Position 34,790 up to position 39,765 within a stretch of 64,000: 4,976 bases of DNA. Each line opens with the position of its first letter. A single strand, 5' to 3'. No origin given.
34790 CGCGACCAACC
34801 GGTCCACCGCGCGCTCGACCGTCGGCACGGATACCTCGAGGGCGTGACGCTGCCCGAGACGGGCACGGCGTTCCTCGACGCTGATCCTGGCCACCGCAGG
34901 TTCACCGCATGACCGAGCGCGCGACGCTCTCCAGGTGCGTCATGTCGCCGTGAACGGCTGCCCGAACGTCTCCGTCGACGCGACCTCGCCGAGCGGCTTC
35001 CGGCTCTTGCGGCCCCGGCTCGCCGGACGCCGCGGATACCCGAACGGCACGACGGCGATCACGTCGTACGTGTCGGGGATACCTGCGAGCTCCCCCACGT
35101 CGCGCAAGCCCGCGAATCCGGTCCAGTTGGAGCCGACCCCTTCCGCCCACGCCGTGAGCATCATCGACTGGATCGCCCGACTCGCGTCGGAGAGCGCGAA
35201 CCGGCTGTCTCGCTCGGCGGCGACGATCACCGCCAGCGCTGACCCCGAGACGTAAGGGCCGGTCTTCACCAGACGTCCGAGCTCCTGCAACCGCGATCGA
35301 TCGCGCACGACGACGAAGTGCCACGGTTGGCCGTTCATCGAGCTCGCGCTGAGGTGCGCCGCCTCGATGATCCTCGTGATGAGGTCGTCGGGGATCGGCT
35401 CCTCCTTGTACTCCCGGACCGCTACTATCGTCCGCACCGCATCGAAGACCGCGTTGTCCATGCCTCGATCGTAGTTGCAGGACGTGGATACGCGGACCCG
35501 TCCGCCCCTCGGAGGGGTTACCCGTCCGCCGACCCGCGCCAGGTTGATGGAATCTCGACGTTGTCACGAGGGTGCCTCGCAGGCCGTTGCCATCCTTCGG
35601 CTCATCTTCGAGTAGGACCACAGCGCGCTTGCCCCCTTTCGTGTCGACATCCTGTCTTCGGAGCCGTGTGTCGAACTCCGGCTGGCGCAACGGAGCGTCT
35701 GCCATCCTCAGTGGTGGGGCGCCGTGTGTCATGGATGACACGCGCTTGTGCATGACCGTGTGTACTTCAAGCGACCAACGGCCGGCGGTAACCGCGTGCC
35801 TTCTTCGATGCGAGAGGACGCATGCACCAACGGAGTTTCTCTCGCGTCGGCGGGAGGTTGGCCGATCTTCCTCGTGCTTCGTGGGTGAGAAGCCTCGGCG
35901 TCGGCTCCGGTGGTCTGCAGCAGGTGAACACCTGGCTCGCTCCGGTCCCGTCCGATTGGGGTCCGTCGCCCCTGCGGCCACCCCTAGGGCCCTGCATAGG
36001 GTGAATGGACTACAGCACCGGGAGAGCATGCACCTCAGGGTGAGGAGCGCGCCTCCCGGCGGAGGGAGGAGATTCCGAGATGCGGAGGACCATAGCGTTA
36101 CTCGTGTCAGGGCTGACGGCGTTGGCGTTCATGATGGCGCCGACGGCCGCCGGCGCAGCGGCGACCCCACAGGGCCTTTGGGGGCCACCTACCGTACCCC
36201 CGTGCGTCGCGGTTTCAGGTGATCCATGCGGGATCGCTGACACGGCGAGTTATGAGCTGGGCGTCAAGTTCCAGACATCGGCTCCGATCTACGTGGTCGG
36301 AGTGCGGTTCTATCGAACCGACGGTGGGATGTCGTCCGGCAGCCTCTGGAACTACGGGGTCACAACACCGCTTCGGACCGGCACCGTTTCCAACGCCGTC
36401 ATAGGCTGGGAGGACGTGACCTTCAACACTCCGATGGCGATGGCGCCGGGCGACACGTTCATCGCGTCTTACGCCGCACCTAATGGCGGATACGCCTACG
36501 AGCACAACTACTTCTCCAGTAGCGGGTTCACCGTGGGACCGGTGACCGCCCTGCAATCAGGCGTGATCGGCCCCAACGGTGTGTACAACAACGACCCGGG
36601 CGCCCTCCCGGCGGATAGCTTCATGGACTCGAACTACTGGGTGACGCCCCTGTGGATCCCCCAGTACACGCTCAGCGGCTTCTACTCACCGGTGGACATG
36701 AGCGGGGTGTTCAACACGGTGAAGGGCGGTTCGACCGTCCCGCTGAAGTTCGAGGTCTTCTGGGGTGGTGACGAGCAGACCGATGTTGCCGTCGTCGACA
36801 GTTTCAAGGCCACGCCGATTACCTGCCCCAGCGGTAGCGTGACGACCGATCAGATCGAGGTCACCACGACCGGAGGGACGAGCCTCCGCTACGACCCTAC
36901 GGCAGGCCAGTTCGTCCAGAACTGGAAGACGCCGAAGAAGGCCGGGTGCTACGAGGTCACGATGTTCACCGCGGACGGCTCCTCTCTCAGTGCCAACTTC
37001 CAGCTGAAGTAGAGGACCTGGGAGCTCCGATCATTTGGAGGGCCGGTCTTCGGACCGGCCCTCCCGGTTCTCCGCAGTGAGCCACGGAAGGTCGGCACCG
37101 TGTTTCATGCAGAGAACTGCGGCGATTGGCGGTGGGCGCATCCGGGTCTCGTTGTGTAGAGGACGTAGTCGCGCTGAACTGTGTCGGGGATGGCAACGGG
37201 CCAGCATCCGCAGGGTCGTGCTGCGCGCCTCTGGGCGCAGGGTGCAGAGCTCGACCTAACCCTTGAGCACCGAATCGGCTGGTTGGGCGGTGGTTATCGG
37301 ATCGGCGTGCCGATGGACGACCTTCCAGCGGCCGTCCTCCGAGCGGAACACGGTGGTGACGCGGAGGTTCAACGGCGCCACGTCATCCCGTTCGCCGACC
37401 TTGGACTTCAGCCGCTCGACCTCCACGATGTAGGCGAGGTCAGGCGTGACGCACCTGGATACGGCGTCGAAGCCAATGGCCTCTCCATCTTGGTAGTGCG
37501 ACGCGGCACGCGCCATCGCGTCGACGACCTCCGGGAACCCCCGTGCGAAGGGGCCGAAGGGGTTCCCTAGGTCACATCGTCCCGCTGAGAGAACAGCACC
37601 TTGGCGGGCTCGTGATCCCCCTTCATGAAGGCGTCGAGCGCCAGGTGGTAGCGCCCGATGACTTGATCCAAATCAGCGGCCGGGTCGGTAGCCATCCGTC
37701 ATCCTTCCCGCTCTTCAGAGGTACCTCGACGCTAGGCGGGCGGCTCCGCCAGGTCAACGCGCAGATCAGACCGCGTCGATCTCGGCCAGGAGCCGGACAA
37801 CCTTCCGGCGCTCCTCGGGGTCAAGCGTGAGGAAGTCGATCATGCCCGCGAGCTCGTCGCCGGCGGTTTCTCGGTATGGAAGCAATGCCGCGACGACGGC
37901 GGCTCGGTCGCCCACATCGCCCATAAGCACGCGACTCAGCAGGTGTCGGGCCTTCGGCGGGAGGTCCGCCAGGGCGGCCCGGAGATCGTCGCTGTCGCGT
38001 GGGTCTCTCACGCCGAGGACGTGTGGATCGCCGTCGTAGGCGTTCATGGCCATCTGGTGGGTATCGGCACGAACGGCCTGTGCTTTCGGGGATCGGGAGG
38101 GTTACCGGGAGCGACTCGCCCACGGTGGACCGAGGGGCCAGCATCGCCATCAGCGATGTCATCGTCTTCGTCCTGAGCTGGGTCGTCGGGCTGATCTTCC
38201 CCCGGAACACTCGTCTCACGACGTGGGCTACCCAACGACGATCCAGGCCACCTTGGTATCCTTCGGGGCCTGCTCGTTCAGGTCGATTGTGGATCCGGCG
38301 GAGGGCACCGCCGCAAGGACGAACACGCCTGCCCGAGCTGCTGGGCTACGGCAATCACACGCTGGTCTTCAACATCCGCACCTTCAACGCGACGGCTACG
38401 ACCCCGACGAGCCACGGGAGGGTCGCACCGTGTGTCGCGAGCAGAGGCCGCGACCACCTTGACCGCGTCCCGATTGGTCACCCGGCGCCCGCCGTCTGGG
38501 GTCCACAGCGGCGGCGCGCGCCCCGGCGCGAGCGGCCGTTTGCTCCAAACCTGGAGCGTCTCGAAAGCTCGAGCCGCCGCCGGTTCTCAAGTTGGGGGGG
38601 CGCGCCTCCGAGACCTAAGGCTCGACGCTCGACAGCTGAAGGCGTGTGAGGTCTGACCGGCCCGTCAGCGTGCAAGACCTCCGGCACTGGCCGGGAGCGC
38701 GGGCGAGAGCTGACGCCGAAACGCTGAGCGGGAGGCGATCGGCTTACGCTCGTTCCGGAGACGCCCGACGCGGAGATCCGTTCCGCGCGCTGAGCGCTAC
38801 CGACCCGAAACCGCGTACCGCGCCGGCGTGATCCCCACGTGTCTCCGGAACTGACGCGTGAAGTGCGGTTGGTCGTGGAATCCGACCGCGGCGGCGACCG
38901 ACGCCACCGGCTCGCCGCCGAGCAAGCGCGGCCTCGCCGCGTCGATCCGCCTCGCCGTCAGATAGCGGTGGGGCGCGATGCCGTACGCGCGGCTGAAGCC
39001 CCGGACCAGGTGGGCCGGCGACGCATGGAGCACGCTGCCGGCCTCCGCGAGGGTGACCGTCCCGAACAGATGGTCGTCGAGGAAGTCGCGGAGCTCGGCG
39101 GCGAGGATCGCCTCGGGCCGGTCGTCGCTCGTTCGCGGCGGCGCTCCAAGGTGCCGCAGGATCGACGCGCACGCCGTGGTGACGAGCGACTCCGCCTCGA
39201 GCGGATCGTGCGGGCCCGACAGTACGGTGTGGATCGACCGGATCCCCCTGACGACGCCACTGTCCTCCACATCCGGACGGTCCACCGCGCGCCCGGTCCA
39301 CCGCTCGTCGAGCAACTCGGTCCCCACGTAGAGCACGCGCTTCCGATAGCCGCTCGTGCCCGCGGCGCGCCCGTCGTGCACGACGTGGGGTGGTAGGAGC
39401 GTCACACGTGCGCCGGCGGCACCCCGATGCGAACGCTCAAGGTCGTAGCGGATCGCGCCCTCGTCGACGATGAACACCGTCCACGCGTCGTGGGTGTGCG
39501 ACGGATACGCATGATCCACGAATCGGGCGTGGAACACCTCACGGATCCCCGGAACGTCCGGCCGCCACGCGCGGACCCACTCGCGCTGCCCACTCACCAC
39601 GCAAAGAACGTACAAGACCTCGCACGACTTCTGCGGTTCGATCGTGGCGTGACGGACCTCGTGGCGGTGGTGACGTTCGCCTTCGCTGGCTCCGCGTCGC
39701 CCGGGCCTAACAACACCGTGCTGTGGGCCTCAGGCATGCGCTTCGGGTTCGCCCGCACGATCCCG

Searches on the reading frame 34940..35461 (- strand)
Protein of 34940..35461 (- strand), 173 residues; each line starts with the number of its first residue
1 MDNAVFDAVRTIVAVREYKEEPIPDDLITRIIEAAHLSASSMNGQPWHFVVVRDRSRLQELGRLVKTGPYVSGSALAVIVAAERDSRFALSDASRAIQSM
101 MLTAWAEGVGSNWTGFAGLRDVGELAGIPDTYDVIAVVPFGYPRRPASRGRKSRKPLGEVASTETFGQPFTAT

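Call 73: search_protein_families(library=pfam, proteins=[window:34940-35461:-], max_evalue=0.001)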
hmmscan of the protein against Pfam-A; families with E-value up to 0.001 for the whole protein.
window:34940-35461:- (173 aa): 2 families
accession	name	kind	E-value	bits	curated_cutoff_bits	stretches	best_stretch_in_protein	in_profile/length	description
PF00881.29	Nitroreductase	-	3.3e-26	92.9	23.5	1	15-142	7-167/167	Nitroreductase family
PF14512.11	TM1586_NiRdase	-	4.5e-11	43.2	27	1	13-54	146-186/215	Putative TM nitroreductase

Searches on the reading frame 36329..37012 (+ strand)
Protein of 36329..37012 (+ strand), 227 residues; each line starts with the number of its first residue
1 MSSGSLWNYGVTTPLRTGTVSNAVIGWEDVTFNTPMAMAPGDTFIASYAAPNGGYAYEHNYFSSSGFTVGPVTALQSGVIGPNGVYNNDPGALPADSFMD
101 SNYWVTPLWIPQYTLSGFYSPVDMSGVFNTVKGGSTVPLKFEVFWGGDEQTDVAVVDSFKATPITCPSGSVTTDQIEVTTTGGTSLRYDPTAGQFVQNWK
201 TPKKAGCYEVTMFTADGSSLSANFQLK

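Call 28: search_protein_families(library=pfam, proteins=[window:36329-37012:+], max_evalue=0.001)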
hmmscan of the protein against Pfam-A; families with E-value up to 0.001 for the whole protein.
window:36329-37012:+ (227 aa): 1 family
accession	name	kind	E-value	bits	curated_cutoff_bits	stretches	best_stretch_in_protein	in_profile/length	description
PF13313.11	DUF4082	-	2.8e-21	76.4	28.4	1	3-105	45-143/143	Domain of unknown function (DUF4082)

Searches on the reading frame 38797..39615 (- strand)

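Call 28: search_protein_families(library=pfam, proteins=[window:38797-39615:-], max_evalue=0.001)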
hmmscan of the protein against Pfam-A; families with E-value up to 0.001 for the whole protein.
window:38797-39615:- (272 aa): 3 families
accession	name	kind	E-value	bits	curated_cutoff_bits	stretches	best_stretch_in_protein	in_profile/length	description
PF12833.13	HTH_18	-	8.6e-22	77.7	33.6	1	195-267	4-77/80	Helix-turn-helix domain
PF02311.25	AraC_binding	-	9.9e-18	64.6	21.1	1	26-145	5-131/135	AraC-like ligand binding domain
PF00165.29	HTH_AraC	-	4.7e-13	49.4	26.6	1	234-267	8-40/42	Bacterial regulatory helix-turn-helix proteins, AraC family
